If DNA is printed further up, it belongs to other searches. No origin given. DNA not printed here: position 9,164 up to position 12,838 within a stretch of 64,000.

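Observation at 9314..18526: Candidate novel extracellular-electron-transfer operon: a porin-cytochrome core plus an NHL/FN3 propeller and a 26-site giant cytochrome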

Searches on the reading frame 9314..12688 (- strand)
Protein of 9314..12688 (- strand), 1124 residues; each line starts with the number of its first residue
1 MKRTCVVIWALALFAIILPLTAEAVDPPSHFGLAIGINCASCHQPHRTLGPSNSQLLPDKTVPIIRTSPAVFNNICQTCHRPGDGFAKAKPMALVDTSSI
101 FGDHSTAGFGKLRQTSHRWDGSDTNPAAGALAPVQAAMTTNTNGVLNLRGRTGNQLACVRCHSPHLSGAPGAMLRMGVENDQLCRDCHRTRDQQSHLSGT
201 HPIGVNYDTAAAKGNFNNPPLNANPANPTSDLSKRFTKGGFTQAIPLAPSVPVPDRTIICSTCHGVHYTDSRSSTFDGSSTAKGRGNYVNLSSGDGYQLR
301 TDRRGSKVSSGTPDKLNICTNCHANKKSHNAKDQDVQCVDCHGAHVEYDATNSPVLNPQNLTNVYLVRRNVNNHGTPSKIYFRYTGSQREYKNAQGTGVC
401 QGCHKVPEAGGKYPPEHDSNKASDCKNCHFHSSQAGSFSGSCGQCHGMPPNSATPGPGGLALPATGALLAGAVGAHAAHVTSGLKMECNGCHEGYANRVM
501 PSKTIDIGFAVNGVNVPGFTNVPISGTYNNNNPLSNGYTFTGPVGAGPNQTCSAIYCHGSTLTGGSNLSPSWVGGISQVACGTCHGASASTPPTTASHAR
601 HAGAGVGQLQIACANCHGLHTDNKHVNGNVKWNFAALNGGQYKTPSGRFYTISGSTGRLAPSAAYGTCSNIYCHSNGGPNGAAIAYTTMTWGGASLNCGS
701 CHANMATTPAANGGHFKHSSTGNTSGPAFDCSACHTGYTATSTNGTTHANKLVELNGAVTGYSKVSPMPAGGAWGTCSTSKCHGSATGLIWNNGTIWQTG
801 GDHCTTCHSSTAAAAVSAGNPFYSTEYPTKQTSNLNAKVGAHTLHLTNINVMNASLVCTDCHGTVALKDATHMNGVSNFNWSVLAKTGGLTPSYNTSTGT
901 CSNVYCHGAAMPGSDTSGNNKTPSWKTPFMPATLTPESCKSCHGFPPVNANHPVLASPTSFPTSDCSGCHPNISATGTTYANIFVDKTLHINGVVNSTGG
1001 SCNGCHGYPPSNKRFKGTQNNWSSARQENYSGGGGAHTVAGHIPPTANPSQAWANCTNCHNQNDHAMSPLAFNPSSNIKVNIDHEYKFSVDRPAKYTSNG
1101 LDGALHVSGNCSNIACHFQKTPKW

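Call 4: search_protein_families(library=pfam, proteins=[window:9314-12688:-], max_evalue=0.01)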
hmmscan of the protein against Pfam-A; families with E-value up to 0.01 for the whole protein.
window:9314-12688:- (1124 aa): 5 families
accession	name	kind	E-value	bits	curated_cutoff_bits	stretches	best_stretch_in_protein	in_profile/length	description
PF14522.11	Cytochrome_C7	-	6e-25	87.3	24.8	1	695-744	13-57/67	Cytochrome c7 and related cytochrome c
PF14537.11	Cytochrom_c3_2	-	2.4e-16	60.4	25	1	575-625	23-72/79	Cytochrome c3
PF22113.1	Mtrc-MtrF_II-IV_dom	-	6.9e-14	52.2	30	2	780-944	10-164/176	Outer membrane cytochrome MtrC/MtrF-like, domains II/IV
PF09698.15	GSu_C4xC__C2xCH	-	1.1e-13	52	21.7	3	667-702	1-36/36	Geobacter CxxxxCH...CXXCH motif (GSu_C4xC__C2xCH)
PF09699.15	Paired_CXXCH_1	-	0.0002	21.4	20.6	1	157-190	8-38/41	Doubled CXXCH motif (Paired_CXXCH_1)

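Call 5: search_protein_families(library=ncbifam, proteins=[window:9314-12688:-], max_evalue=0.01)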
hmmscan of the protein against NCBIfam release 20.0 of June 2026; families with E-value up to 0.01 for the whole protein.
window:9314-12688:- (1124 aa): 3 families
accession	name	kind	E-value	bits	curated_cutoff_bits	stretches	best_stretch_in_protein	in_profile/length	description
TIGR01904.2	GSu_C4xC__C2xCH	domain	5.3e-42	141.5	27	4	872-953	1-66/73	CxxxxCH/CxxCH domain c-type cytochrome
TIGR03508.1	decahem_SO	subfamily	1.5e-13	50.8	192.2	2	150-204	89-140/258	DmsE family decaheme c-type cytochrome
TIGR01905.1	paired_CXXCH_1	subfamily_domain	2.4e-05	24.2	25.2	1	157-190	8-38/41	doubled CXXCH domain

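Call 22: search_solved_structures(query=window:9314-12688:-, max_evalue=0.1)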
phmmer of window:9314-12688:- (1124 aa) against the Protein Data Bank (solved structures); distinct sequences matched with E-value up to 0.1: 0.

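Call 94: find_related_loci(query=A5, collection=metagenome_contigs, flank=10000)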
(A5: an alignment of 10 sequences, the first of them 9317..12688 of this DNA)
Query A5 (1124 aa) in metagenome_contigs; peptide patterns used: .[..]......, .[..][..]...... (x = any residue, [..] = any of these).
475 stretches matched a pattern; 106 encode a relative of the query (tblastn E <= 1e-3); the best 80 are kept; 80 distinct loci.
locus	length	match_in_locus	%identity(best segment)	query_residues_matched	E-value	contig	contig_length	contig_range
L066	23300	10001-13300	74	1-1124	0e+0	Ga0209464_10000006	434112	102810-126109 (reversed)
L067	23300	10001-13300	74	1-1124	0e+0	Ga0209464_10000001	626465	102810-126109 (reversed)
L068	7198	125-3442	70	1-1124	0e+0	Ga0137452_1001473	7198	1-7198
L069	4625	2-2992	69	116-1124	0e+0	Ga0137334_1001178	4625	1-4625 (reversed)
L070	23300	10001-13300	74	1-1124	0e+0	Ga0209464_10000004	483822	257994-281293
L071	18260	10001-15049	53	1-1124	0e+0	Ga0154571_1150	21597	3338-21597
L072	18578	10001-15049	53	1-1124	0e+0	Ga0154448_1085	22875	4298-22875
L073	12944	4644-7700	43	1-1124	0e+0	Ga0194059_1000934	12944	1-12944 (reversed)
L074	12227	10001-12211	50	1-909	0e+0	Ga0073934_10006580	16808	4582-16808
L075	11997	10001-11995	53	1-816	0e+0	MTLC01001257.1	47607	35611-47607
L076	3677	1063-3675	49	1-1023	0e+0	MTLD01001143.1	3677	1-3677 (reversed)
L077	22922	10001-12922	49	1-1124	0e+0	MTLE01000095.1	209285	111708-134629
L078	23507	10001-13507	38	1-1124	0e+0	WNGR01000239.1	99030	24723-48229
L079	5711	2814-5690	47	1-1124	0e+0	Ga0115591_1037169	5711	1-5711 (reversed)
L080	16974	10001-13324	40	1-1124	0e+0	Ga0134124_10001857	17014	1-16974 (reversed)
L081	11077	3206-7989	44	1-1124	0e+0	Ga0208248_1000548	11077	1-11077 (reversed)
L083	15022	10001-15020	37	1-1124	8e-176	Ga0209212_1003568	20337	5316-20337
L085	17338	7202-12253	37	7-1124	1e-155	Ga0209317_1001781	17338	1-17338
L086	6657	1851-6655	49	1-1124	4e-153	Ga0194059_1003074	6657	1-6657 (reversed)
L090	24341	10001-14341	36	6-1124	5e-125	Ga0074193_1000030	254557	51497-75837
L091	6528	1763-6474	33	8-1124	7e-123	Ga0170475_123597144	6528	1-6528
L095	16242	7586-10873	31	19-1124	1e-118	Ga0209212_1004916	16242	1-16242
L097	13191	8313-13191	32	1-1124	1e-112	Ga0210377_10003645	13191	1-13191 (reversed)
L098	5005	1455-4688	33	1-1124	1e-112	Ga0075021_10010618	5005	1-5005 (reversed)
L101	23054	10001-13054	30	13-1124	3e-109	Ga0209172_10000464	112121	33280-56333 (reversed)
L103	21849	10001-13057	30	1-1124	4e-106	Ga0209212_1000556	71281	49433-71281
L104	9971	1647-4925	29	36-1124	3e-103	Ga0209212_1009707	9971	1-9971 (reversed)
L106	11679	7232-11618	46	1-1124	1e-101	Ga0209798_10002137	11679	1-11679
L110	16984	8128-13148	30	1-1124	1e-96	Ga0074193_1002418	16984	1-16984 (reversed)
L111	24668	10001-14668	30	38-1124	7e-104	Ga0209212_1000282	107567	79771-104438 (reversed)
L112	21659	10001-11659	37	1-1124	4e-96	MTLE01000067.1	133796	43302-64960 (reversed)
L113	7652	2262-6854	30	38-1124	3e-95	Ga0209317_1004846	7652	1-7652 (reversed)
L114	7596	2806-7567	31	1-1124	7e-95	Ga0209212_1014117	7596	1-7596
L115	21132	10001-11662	37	1-1124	2e-94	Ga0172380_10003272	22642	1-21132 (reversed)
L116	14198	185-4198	30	1-1124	8e-94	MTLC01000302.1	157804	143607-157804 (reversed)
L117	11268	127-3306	28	1-1124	6e-92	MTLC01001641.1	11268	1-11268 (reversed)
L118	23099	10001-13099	31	3-1124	7e-113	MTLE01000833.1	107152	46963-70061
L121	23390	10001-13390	36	1-1124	2e-179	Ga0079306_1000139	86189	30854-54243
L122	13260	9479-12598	29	7-1124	9e-86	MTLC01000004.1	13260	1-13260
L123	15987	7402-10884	32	1-1124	1e-85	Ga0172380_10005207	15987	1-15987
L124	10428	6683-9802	29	7-1124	1e-82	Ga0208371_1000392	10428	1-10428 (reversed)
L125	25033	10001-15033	32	1-1124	6e-112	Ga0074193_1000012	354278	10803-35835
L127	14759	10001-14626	40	1-1124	4e-121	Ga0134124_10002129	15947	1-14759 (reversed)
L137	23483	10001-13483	32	1-1124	8e-85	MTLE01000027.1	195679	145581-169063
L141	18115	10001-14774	30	7-1124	3e-95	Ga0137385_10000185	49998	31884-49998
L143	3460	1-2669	34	189-1124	9e-56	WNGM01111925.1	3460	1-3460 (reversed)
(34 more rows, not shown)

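Call 98: search_protein_families(library=pfam, proteins=[L137:2243-2770:+, L137:2748-3269:+, L137:3294-4796:+, L137:4756-6153:+, L137:6319-9036:+, L137:9065-9967:+, L137:10001-13495:+, L080:9400-9927:+, L080:6909-9410:+], max_evalue=0.001)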
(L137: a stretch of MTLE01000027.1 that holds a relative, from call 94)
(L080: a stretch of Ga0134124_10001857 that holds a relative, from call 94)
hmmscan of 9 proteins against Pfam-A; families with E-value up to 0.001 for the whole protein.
L137:2243-2770:+ (175 aa): 0 families

L137:2748-3269:+ (173 aa): 0 families

L137:3294-4796:+ (500 aa): 4 families
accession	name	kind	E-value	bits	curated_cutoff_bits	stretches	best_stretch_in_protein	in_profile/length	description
PF02518.31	HATPase_c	-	4.9e-26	91.8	26.4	1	377-484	2-109/111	Histidine kinase-, DNA gyrase B-, and HSP90-like ATPase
PF00512.31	HisKA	-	5.3e-16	58.8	26.9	1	270-330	3-62/66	His Kinase A (phospho-acceptor) domain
PF00672.30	HAMP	-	8.3e-14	52.1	25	1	197-246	3-52/53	HAMP domain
PF21563.3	Mcp40H-20_sensor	-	2.3e-06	28.3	27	1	51-163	3-111/112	Methyl-accepting chemotaxis sensory transducer, class 40H, sensor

L137:4756-6153:+ (465 aa): 8 families
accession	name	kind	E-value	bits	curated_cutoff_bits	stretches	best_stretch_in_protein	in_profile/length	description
PF00158.32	Sigma54_activat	-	3.1e-71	238.9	20.2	1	151-318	1-167/168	Sigma-54 interaction domain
PF00072.30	Response_reg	-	5.5e-33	113.9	30.2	1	15-123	1-109/111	Response regulator receiver domain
PF25601.1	AAA_lid_14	-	1.5e-26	92.5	27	1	324-403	1-80/87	AAA+ ATPase lid domain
PF14532.12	Sigma54_activ_2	-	4.4e-19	69.5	25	1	152-323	1-138/138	Sigma-54 interaction domain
PF02954.25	HTH_8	-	2.4e-13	50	22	1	421-461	2-42/42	Bacterial regulatory protein, Fis family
PF07728.20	AAA_5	-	3.5e-06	27.5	22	1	176-294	2-123/139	AAA domain (dynein-related subfamily)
PF07724.20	AAA_2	-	8.3e-06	26.4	27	1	174-304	4-135/166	AAA domain (Cdc48 subfamily)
PF00004.35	AAA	-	0.00049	21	21.2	0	176-303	1-117/131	ATPase family associated with various cellular activities (AAA)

L137:6319-9036:+ (905 aa): 6 families
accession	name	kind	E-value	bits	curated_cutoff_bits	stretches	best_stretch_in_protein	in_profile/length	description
PF09136.16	Glucodextran_B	-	1.8e-36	124.3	27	2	583-662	1-82/83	Glucodextranase, domain B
PF17936.7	Big_6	-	3.1e-12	47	27.6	2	770-835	16-82/83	Bacterial Ig domain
PF01436.27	NHL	-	1.4e-08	34.7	20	0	138-160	6-28/28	NHL repeat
PF19077.6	Big_13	-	2e-07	31.9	27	0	680-746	27-94/102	Bacterial Ig-like domain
PF17170.10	DUF5128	-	3.7e-07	30.1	22.9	1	144-217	53-125/321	6-bladed beta-propeller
PF12733.13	Cadherin-like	-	0.00079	20.3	24.2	0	603-652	31-77/89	Cadherin-like beta sandwich domain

L137:9065-9967:+ (300 aa): 2 families
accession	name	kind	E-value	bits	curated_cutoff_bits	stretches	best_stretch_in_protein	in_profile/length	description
PF09699.15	Paired_CXXCH_1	-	5.7e-08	32.8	20.6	0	246-254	8-16/41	Doubled CXXCH motif (Paired_CXXCH_1)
PF14522.11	Cytochrome_C7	-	8.5e-07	29.1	24.8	0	90-139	35-58/67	Cytochrome c7 and related cytochrome c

L137:10001-13495:+ (1164 aa): 4 families
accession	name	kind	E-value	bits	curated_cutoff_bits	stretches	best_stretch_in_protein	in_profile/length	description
PF14522.11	Cytochrome_C7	-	3.4e-26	91.3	24.8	2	722-782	13-66/67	Cytochrome c7 and related cytochrome c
PF14537.11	Cytochrom_c3_2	-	7.1e-21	74.9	25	0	855-906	22-70/79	Cytochrome c3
PF09698.15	GSu_C4xC__C2xCH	-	1.9e-13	51.3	21.7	2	640-673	1-36/36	Geobacter CxxxxCH...CXXCH motif (GSu_C4xC__C2xCH)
PF09699.15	Paired_CXXCH_1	-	3.3e-05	23.9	20.6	0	138-175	9-39/41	Doubled CXXCH motif (Paired_CXXCH_1)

L080:9400-9927:+ (175 aa): 0 families

L080:6909-9410:+ (833 aa): 2 families
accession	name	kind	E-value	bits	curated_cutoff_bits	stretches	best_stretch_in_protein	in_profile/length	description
PF09136.16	Glucodextran_B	-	1.4e-23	83.1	27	3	421-494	4-73/83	Glucodextranase, domain B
PF01436.27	NHL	-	1.9e-08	34.4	20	0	138-164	2-28/28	NHL repeat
